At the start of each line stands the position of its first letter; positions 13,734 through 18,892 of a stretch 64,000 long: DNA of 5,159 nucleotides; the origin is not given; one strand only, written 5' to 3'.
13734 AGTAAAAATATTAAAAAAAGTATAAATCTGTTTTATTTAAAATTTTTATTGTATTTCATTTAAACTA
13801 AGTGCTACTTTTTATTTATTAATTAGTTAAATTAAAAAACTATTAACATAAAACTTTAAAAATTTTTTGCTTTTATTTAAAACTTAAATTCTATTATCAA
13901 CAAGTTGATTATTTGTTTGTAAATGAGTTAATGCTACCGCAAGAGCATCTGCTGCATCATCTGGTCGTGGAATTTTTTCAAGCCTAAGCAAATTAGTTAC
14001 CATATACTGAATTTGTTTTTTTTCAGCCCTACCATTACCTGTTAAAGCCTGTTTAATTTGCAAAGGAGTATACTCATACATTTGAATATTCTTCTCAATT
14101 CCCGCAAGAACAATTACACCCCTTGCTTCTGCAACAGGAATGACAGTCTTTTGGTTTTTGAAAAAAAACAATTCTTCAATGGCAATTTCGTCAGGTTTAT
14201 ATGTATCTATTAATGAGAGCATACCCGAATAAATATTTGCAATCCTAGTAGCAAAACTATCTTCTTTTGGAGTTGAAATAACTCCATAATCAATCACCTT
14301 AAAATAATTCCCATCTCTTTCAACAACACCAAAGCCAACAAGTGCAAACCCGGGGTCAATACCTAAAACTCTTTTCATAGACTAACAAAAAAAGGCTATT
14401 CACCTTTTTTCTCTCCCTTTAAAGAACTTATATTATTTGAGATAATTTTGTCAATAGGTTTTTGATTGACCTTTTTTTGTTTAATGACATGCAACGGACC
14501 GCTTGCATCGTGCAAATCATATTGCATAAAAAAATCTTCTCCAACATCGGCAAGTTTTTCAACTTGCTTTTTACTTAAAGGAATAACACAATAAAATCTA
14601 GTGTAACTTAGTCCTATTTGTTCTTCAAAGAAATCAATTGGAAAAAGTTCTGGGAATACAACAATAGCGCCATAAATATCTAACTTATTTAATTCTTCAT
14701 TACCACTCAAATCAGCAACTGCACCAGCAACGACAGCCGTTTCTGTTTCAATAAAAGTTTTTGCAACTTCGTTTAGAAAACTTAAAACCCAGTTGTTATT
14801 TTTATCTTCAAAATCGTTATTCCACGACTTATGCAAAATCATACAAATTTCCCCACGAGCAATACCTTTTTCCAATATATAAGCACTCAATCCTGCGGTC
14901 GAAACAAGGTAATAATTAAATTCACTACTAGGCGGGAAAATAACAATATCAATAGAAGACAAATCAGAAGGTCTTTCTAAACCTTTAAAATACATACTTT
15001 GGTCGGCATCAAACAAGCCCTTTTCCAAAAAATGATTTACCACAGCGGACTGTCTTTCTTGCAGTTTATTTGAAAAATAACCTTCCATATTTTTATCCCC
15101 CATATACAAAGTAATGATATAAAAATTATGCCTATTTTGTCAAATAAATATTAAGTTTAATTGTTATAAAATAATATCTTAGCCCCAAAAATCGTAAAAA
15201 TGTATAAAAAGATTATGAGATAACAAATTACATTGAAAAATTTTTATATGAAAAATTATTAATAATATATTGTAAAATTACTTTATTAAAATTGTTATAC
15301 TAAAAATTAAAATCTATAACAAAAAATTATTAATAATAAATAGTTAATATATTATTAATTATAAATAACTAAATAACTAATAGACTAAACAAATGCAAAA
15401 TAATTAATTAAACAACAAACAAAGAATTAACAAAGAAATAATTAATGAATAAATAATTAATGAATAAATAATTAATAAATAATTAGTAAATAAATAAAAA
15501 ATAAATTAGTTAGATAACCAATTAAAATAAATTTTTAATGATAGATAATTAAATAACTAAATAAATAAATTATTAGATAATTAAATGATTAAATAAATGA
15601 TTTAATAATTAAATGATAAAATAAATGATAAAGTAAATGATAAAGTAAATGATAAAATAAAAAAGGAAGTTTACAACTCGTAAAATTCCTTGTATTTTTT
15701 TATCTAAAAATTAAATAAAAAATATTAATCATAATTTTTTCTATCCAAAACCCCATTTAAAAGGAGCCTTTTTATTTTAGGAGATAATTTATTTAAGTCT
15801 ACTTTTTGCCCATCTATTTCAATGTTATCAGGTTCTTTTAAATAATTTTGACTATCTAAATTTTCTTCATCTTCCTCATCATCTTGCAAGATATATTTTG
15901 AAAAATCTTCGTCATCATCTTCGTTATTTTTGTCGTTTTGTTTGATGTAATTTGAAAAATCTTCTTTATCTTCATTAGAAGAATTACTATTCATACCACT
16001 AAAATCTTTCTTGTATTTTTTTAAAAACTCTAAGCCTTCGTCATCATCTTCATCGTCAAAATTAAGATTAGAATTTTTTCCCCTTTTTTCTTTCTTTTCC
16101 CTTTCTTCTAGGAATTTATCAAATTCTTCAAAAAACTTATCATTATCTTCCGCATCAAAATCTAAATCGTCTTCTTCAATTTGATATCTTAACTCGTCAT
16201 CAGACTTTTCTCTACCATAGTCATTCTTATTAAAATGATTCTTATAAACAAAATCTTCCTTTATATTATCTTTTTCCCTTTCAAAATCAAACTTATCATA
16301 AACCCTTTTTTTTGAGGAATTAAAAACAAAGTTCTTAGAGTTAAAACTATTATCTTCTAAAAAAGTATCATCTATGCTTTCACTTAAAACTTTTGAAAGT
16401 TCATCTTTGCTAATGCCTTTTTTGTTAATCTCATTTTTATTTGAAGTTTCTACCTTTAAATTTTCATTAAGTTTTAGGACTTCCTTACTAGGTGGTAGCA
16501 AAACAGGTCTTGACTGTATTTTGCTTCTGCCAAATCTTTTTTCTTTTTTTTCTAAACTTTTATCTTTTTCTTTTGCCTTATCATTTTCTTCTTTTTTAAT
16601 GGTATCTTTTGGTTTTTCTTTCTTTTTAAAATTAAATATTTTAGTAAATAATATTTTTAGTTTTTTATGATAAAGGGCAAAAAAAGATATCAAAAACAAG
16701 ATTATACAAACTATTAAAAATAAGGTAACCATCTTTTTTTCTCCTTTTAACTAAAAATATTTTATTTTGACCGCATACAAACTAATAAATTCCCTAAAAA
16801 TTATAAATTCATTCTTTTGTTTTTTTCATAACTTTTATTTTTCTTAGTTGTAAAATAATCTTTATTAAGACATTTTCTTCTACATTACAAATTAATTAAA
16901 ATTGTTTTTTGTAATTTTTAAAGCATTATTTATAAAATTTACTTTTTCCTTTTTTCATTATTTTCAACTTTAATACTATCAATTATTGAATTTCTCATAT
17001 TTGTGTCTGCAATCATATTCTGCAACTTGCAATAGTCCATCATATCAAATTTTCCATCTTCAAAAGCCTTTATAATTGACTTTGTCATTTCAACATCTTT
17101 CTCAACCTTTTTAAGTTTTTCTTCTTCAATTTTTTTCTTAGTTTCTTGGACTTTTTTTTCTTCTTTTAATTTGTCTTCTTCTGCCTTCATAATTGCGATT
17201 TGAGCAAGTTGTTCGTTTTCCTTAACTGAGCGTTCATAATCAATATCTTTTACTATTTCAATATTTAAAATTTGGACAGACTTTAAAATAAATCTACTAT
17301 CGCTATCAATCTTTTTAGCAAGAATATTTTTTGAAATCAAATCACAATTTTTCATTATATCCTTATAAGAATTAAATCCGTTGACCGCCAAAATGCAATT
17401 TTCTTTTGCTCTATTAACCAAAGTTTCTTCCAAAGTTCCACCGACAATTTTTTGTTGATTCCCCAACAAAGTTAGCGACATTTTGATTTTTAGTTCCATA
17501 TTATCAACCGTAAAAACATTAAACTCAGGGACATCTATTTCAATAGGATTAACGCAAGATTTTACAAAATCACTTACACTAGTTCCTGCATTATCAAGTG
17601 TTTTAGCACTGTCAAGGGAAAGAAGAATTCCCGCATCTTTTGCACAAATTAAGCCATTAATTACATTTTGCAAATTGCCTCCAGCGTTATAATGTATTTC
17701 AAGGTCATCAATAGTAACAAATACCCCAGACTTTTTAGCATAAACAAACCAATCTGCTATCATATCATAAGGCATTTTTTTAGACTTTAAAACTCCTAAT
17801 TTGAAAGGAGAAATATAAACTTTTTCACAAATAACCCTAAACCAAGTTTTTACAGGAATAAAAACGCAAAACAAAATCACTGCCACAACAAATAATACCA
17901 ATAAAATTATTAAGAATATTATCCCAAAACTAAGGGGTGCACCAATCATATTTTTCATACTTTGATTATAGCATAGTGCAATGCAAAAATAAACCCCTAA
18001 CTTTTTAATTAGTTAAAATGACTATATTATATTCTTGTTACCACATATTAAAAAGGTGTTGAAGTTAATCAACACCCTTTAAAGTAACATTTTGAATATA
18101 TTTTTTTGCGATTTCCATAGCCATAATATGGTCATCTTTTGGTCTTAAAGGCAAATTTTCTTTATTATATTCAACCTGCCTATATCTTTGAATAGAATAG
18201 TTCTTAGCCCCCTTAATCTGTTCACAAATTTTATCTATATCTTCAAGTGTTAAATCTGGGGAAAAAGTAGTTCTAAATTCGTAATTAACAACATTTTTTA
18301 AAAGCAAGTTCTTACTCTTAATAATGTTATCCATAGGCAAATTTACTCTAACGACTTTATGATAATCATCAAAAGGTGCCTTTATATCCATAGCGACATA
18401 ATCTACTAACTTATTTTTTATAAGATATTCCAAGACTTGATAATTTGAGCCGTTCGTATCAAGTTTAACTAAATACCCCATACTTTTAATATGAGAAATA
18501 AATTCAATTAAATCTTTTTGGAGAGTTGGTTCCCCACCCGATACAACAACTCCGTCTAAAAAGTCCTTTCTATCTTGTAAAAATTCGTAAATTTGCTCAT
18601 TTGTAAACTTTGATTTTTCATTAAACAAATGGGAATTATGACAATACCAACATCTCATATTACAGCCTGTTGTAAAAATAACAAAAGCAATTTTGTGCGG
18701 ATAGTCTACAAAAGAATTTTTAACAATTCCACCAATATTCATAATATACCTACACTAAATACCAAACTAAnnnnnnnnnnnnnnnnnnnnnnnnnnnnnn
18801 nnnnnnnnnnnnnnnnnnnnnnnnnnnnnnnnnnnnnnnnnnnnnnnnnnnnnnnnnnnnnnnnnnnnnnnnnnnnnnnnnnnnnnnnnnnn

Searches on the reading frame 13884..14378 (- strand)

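Call 59: search_protein_families(library=pfam, proteins=[window:13884-14378:-], max_evalue=0.01)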
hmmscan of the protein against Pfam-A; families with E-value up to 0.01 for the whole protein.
window:13884-14378:- (164 aa): 1 family
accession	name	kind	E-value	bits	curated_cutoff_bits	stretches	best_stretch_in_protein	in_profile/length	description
PF02075.23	RuvC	-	5e-53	179.4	22.2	1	4-152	1-148/148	Crossover junction endodeoxyribonuclease RuvC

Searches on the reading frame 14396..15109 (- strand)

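Call 59: search_protein_families(library=pfam, proteins=[window:14396-15109:-], max_evalue=0.01)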
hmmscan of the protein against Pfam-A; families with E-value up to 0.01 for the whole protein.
window:14396-15109:- (237 aa): 1 family
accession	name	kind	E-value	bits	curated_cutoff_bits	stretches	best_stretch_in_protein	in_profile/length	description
PF05076.18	SUFU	-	1.2e-11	45.3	25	1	51-189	3-149/172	Suppressor of fused protein (SUFU)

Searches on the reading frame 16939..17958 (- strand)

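Call 59: search_protein_families(library=pfam, proteins=[window:16939-17958:-], max_evalue=0.01)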
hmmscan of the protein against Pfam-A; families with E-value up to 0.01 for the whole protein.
window:16939-17958:- (339 aa): 1 family
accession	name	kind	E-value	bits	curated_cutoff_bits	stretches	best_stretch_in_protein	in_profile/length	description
PF12127.13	FloA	-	1.7e-66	224.9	34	1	17-326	2-311/314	Flotillin-like protein FloA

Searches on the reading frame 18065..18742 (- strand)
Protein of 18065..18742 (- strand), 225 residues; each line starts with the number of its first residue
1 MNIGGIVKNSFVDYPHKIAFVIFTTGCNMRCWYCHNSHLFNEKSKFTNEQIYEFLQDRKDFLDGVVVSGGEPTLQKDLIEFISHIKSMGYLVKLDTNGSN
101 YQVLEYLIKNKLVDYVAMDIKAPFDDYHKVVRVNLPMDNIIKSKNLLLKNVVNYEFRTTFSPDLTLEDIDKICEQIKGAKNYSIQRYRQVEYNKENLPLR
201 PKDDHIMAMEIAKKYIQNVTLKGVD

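Call 59: search_protein_families(library=pfam, proteins=[window:18065-18742:-], max_evalue=0.01)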
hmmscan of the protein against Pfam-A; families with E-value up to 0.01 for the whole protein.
window:18065-18742:- (225 aa): 2 families
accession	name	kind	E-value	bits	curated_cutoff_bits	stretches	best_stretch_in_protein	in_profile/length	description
PF04055.27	Radical_SAM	-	4.3e-23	82.7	29.5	1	21-175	1-165/166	Radical SAM superfamily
PF13353.11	Fer4_12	-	3.1e-11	44.2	22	1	20-127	8-120/137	4Fe-4S single cluster domain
